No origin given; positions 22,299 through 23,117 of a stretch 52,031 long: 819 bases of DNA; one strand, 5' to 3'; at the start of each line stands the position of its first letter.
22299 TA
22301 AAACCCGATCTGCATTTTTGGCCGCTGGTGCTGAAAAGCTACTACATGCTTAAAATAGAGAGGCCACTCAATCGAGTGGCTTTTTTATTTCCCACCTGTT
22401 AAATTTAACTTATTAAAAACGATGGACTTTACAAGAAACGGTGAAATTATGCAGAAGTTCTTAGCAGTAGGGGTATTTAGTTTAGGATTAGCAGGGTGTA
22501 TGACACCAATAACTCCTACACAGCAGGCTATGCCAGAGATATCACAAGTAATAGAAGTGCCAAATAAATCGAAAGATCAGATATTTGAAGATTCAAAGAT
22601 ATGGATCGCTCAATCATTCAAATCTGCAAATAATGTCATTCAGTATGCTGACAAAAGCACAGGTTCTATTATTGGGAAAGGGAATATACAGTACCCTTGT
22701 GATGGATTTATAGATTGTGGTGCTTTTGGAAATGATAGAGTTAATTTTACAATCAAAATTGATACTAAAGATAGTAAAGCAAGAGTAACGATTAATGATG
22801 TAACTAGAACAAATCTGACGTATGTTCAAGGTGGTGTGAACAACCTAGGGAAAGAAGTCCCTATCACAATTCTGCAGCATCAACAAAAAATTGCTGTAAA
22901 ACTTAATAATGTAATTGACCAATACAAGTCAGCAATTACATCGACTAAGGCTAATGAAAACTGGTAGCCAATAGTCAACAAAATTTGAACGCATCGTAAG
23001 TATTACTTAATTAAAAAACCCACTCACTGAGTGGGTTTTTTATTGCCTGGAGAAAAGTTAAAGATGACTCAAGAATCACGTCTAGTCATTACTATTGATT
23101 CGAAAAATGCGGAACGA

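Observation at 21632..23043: hicAB toxin-antitoxin plus a lipoprotein inserted between tail chaperone and tape measure, with a promoter buried in a 10-bp perfect inverted repeat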

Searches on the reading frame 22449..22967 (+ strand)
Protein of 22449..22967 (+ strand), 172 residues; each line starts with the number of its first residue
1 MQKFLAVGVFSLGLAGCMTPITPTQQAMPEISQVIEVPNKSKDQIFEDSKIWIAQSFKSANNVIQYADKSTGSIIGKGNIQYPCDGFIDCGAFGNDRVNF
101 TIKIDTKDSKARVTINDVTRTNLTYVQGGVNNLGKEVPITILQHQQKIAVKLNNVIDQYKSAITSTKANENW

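Call 3: search_protein_families(library=pfam, proteins=[window:22449-22967:+], max_evalue=0.01)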
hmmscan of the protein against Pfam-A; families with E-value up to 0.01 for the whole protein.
window:22449-22967:+ (172 aa): 1 family
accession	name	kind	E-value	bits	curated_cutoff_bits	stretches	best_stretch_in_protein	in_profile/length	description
PF14730.11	DUF4468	-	8.1e-18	65.1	22.6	1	33-118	3-88/92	Domain of unknown function (DUF4468) with TBP-like fold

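Call 7: search_protein_families(library=phrogs, proteins=[window:22449-22967:+], max_evalue=0.001)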
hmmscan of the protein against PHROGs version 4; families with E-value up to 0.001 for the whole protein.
window:22449-22967:+ (172 aa): 1 family
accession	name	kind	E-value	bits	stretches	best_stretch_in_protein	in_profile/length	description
phrog_4002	-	unknown function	2.7e-44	151.8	1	1-172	1-171/171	-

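Call 42: find_homologous_proteins(query=window:22449-22967:+, max_evalue=0.001)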
Query window:22449-22967:+ (172 aa): 76 proteins with E <= 0.001 among 97 candidates.
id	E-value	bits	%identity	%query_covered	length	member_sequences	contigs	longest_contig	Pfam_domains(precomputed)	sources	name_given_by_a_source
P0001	4.5e-108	376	99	100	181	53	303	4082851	PF14730.12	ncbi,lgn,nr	ncbi:DUF4468 domain-containing protein [Acinetobacter baumannii]|nr:hypothetical protein AM414_00112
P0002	2.3e-94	331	84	100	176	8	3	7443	PF14730.12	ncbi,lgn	-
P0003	4.3e-94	331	85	100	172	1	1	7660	PF14730.12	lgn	-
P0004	6.4e-94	330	86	100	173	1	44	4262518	PF14730.12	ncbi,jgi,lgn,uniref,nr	ncbi:hypothetical protein J671_2258 [Acinetobacter sp. 1130196]|uniref:DUF4468 domain-containing pro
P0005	6.5e-94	330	86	100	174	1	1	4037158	PF14730.12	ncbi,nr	ncbi:DUF4468 domain-containing protein [Acinetobacter nosocomialis]|nr:DUF4468 domain-containing pro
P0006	2.3e-93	328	85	100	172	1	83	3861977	PF14730.12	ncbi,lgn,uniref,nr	ncbi:DUF4468 domain-containing protein [Acinetobacter baumannii]|uniref:DUF4468 domain-containing pr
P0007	6.2e-93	327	84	100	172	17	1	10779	PF14730.12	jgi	-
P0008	2.4e-87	309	78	100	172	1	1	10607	PF14730.12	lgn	-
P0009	3.3e-87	308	82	95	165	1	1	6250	PF14730.12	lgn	-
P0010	6.1e-87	307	80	98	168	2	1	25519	PF14730.12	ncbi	-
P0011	6.6e-87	307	83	91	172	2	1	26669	PF14730.12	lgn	-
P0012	9.4e-87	307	78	100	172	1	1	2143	PF14730.12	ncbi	-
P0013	1.0e-86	307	78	100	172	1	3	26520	PF14730.12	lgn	-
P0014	5.1e-85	301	76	100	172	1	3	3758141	PF14730.12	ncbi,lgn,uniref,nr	ncbi:hypothetical protein QE380_000208 [Acinetobacter baylyi]|uniref:DUF4468 domain-containing prote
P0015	7.7e-85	301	74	100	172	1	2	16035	PF14730.12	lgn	-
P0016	1.5e-84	300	74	100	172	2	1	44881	PF14730.12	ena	-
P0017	1.2e-82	293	75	100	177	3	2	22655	PF14730.12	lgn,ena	-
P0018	6.5e-81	288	76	100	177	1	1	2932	PF14730.12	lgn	-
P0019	9.0e-80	284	79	92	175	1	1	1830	PF14730.12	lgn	-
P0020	6.5e-79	281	73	100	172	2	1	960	PF14730.12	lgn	-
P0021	7.8e-79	281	74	100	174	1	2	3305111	PF14730.12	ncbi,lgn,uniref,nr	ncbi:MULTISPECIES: DUF4468 domain-containing protein [unclassified Acinetobacter]|uniref:DUF4468 dom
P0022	9.3e-79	281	71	100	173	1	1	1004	PF14730.12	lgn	-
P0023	1.4e-78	280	73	100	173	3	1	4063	PF14730.12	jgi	jgi:hypothetical protein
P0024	7.6e-78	278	71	100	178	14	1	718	PF14730.12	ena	-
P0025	1.1e-77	277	71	100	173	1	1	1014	PF14730.12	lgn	-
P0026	3.3e-77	276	73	100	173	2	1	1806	PF14730.12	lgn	-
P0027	8.1e-76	271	71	100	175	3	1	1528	PF14730.12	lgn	-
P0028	2.1e-75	270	71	100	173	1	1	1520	PF14730.12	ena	-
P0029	2.9e-75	269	68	100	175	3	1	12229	PF14730.12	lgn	-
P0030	4.2e-75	269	71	100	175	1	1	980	PF14730.12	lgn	-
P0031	4.5e-75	269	71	100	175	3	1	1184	PF14730.12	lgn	-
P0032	3.6e-73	263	68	100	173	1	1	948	PF14730.12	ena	-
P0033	1.3e-72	261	85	80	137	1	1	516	PF14730.12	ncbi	ncbi:DUF4468 domain-containing protein, partial [Acinetobacter baumannii]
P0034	4.3e-69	249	66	100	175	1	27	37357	PF14730.12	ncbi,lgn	-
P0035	4.5e-68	246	64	100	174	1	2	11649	PF14730.12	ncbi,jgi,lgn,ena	jgi:hypothetical protein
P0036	2.2e-67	244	63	100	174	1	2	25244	PF14730.12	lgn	-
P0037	2.5e-67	244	63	100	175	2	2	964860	PF14730.12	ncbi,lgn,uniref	ncbi:DUF4468 domain-containing protein [Acinetobacter pittii]|uniref:DUF4468 domain-containing prote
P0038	3.7e-67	243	64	91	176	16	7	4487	PF14730.12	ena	-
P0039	8.9e-67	242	62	91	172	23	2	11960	PF14730.12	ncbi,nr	ncbi:DUF4468 domain-containing protein [Acinetobacter baumannii]|nr:DUF4468 domain-containing protei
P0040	1.2e-66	241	66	96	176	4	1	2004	PF14730.12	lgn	-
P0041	2.6e-66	240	61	100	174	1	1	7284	PF14730.12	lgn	-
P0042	3.6e-66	240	61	100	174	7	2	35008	PF14730.12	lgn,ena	-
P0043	3.0e-65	237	58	100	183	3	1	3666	PF14730.12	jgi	-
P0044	1.1e-62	228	61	94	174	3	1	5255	PF14730.12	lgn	-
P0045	1.7e-62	228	61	94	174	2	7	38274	PF14730.12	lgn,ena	-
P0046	7.5e-62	226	87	67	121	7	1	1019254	PF14730.12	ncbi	ncbi:DUF4468 domain-containing protein [Acinetobacter baumannii]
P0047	7.8e-62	226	58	100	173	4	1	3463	PF14730.12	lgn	-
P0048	2.8e-61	224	59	100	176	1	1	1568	PF14730.12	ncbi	-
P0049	2.4e-60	221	58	100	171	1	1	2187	PF14730.12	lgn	-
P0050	4.7e-60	220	60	100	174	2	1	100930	PF14730.12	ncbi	ncbi:DUF4468 domain-containing protein [Acinetobacter sp. ANC 4631]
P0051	2.4e-59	218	57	100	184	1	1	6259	PF14730.12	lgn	-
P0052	2.8e-59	217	57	100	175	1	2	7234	PF14730.12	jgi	-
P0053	7.5e-59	216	55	100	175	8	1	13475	PF14730.12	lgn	-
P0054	1.5e-58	215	56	100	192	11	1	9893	PF14730.12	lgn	-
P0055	1.6e-58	215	57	100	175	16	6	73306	PF14730.12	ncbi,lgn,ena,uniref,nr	ncbi:DUF4468 domain-containing protein [Acinetobacter variabilis]|uniref:DUF4468 domain-containing p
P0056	1.3e-57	212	55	100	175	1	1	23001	PF14730.12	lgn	-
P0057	2.4e-57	211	53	100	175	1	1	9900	PF14730.12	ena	-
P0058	5.0e-57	210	53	100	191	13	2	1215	PF14730.12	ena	-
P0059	7.9e-57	209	53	100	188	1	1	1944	PF14730.12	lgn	-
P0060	1.8e-55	205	55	100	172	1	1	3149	PF14730.12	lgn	-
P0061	2.2e-53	198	52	100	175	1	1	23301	PF14730.12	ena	-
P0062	1.8e-51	192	52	94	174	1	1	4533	PF14730.12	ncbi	-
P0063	1.5e-50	189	53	100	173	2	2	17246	PF14730.12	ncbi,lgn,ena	-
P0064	5.0e-49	184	51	100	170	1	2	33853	PF14730.12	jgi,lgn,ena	-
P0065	5.5e-47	177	48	91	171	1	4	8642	PF14730.12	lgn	-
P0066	9.5e-46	173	48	100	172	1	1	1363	PF14730.12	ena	-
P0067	2.0e-44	169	50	92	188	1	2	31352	PF14730.12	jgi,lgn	jgi:hypothetical protein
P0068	1.0e-40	157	47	98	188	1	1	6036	PF14730.12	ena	-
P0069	1.3e-36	144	64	60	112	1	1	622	PF14730.12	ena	-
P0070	1.2e-34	137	44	100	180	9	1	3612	PF14730.12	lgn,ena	-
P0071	5.1e-32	129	41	100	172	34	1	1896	PF14730.12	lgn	-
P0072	3.5e-31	126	44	86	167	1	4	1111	PF14730.12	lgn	-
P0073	1.1e-23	102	37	100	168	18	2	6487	PF14730.12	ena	-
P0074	1.6e-22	98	37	100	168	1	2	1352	PF14730.12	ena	-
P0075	2.9e-21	94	62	43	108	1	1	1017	PF14730.12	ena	-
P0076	4.3e-19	87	43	69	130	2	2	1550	PF14730.12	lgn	-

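Call 47: find_encoding_contigs(protein=P0014, flank=6000, max_places=3)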
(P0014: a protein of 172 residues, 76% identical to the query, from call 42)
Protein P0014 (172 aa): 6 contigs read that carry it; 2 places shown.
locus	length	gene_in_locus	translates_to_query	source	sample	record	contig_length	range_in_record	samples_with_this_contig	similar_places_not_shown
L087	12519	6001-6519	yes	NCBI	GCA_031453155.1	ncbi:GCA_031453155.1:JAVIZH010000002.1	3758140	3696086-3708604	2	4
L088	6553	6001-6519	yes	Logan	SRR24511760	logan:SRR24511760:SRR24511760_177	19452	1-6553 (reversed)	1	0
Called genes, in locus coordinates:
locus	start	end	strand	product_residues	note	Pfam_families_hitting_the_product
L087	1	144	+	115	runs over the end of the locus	-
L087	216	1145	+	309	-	PF18906:Phage_tube_2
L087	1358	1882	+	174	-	PF27119:Phage_YdaY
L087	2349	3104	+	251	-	PF01936:NYN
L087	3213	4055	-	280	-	PF10543:ORF6N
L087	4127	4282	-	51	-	-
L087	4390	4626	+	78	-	PF03869:Arc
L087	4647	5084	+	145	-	-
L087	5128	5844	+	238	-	-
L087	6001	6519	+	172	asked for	PF14730:DUF4468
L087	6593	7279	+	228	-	-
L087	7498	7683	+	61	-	-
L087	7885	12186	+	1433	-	PF20155:TMP_3, PF01464:SLT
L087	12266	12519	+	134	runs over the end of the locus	PF28078:GvpU-like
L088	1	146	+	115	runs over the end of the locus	-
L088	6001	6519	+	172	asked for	PF14730:DUF4468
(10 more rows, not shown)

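Call 51: predict_structure(alignment_id=A3)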
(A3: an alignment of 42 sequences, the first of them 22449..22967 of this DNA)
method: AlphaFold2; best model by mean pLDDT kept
length: 172 residues; sequences in the alignment: 42
mean_pLDDT: 84.0   pTM: 0.76
mean pLDDT of the five models: 84.0, 83.8, 83.8, 83.3, 83.0
residues with pLDDT >= 90: 99; 70-90: 44; 50-70: 11; < 50: 18
segments of 3 or more residues with pLDDT < 50: 1-3, 5-18
pLDDT, mean of each block of 10 residues (from residue 1): 45 49 89 94 95 85 85 94 88 91 97 96 81 87 93 95 72 43
secondary structure, 60 per line:
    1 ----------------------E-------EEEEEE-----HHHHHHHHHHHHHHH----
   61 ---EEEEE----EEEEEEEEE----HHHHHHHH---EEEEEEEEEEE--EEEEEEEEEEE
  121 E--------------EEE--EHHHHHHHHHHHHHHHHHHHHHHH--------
elements in order: E31-36 H42-56 E64-68 E73-81 H86-93 E97-107 E110-121 E136-138 H142-164

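Call 55: fold_search(model_id=the predicted structure, library=pdb)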
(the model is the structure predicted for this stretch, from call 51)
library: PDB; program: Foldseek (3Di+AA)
matches with E <= 10: 840; with E <= 0.001: 4
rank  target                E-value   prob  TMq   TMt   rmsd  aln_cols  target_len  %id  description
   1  4e6f_A                2.3e-08  1.00  0.56  0.56   5.2       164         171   13  Crystal structure of a DUF4468 family protein (BACOVA_04320) from Bacteroides ovatus ATCC 8483 at 1.49 A resolution (released 2012-07-04)
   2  4e6f_B                3.7e-08  1.00  0.57  0.57   5.6       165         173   14  Crystal structure of a DUF4468 family protein (BACOVA_04320) from Bacteroides ovatus ATCC 8483 at 1.49 A resolution (released 2012-07-04)
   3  4jhy                  4.2e-07  1.00  0.59  0.64   3.4       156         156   13  Crystal structure of a TBP-like protein (BDI_3606) from Parabacteroides distasonis ATCC 8503 at 1.90 A resolution (released 2013-04-03)
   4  2laf_MODEL_1_A        2.5e-04  1.00  0.40  0.56   4.9       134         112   13  NMR solution structure of the N-terminal domain of the E. coli lipoprotein BamC (released 2011-06-01)
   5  2yh6_C                1.0e-03  1.00  0.41  0.58   4.6       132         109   14  Structure of the N-terminal domain of BamC from E. coli (released 2011-05-25)
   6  5d0q_C                1.1e-03  1.00  0.41  0.25  11.6       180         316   10  BamACDE complex, outer membrane beta-barrel assembly machinery (BAM) complex (released 2016-03-09)
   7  2yh6_D                1.5e-03  1.00  0.41  0.58   4.7       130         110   15  Structure of the N-terminal domain of BamC from E. coli (released 2011-05-25)
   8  6v05_C                1.7e-03  1.00  0.41  0.39  11.6       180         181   10  Cryo-EM structure of a substrate-engaged Bam complex (released 2020-06-10)
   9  6v8h_A                2.5e-03  0.99  0.35  0.38   8.6       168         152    9  Crystal structure of Ara h 8.0201 (released 2020-12-16)
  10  6v8l_B                2.5e-03  0.98  0.34  0.38   8.4       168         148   10  Crystal structure of Ara h 8.0201 (released 2020-12-16)
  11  2yh6_A                2.6e-03  1.00  0.41  0.58   4.6       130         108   15  Structure of the N-terminal domain of BamC from E. coli (released 2011-05-25)
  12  2yh6_B                2.6e-03  1.00  0.40  0.57   5.1       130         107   16  Structure of the N-terminal domain of BamC from E. coli (released 2011-05-25)
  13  6lys_C                3.3e-03  0.99  0.37  0.40  15.4       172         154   14  Structure of the BAM complex (released 2021-01-13)
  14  6v8l_A                3.7e-03  0.98  0.35  0.40   8.6       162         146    9  Crystal structure of Ara h 8.0201 (released 2020-12-16)
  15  6v8m_A                5.3e-03  0.97  0.35  0.39   8.3       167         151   10  Crystal structure of Ara h 8.0201 (released 2020-12-16)
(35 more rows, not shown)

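Call 61: search_protein_families(library=padloc, proteins=[window:22449-22967:+], max_evalue=0.01)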
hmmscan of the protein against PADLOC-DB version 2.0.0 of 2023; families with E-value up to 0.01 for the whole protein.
window:22449-22967:+ (172 aa): 0 families

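Call 73: fold_search(model_id=the predicted structure, library=viral)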
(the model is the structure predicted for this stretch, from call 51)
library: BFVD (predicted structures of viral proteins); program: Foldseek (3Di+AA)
matches with E <= 10: 656; with E <= 0.001: 4
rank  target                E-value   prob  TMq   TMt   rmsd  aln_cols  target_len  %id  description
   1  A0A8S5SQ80            4.5e-07  1.00  0.60  0.55  15.8       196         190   15  Uncharacterized protein [Siphoviridae sp. ctLdn10]
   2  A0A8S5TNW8            5.0e-07  1.00  0.52  0.58  11.5       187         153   16  DUF4468 domain-containing protein [Siphoviridae sp. ctyU16]
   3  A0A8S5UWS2            5.8e-04  1.00  0.38  0.36  12.6       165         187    8  Uncharacterized protein [Siphoviridae sp. ctzO58]
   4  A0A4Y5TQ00            6.9e-04  1.00  0.52  0.44   5.2       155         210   12  (no name in the UniProt tables at hand)
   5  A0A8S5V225            9.0e-03  0.63  0.22  0.33  16.6       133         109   13  Uncharacterized protein [Myoviridae sp. ctJ2i1]
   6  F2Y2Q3                1.1e-02  0.87  0.36  0.23   8.9       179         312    8  (no name in the UniProt tables at hand)
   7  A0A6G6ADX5            1.4e-02  0.38  0.23  0.21  18.9       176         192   11  Uncharacterized protein [Borely moumouvirus]
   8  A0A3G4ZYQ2            1.6e-02  0.33  0.22  0.20  18.3       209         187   13  Uncharacterized protein [Edafosvirus sp.]
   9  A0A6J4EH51            3.4e-02  0.30  0.23  0.13  15.5       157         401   14  (no name in the UniProt tables at hand)
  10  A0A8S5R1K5            3.8e-02  0.35  0.22  0.17  11.1       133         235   10  Uncharacterized protein [Podoviridae sp. ctyhE26]
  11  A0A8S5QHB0            4.0e-02  0.80  0.33  0.43   9.1       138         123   11  Uncharacterized protein [Myoviridae sp. ctdNl2]
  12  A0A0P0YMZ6            4.8e-02  0.60  0.33  0.21  20.3       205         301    7  (no name in the UniProt tables at hand)
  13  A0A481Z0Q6            4.8e-02  0.44  0.26  0.12  14.7       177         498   11  Serine/threonine protein kinase [Mimivirus LCMiAC01]
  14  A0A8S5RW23            5.4e-02  0.38  0.28  0.20   9.1       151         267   14  Uncharacterized protein [Siphoviridae sp. ctHip2]
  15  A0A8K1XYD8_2          6.1e-02  0.15  0.19  0.04  15.7       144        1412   10  (no name in the UniProt tables at hand)
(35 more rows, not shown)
